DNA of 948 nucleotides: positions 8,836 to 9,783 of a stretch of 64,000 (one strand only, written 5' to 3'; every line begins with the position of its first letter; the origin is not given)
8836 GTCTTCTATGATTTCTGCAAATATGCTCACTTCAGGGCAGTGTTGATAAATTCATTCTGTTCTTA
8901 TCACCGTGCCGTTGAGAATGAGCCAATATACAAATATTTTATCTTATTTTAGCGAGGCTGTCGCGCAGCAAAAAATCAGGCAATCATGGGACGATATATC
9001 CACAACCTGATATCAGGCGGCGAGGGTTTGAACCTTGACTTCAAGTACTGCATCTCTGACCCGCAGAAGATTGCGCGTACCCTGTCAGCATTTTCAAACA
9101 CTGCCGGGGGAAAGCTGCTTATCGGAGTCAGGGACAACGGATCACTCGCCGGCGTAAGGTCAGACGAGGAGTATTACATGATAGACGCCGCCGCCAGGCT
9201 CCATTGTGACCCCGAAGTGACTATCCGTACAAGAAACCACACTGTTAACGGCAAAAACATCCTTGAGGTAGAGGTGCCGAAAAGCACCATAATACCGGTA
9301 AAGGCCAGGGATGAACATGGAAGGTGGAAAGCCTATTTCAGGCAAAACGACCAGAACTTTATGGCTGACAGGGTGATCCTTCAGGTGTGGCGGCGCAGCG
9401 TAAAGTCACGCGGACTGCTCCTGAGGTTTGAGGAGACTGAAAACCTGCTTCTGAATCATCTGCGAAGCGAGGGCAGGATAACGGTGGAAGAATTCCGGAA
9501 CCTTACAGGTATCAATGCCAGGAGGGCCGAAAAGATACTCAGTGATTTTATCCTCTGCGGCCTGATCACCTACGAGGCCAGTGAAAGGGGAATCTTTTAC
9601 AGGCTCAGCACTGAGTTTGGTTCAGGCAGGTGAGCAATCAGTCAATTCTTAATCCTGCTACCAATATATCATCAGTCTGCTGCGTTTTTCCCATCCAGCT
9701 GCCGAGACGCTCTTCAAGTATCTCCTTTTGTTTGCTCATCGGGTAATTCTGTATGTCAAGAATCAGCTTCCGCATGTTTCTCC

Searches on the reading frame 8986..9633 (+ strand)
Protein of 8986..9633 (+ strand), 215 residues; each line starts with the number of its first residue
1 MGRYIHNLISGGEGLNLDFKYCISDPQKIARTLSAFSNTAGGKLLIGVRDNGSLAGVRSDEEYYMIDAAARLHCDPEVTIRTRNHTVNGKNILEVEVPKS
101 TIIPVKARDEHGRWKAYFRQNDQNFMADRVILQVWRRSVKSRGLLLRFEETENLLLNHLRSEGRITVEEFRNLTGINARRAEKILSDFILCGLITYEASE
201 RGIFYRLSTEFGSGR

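Call 63: search_protein_families(library=pfam, proteins=[window:8986-9633:+], max_evalue=0.00001)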
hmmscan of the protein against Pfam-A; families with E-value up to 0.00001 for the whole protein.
window:8986-9633:+ (215 aa): 1 family
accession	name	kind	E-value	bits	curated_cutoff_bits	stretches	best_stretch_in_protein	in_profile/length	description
PF04326.19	SLFN_AlbA_2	-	2.3e-19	70.5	25.3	1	13-124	1-114/118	Schlafen, AlbA_2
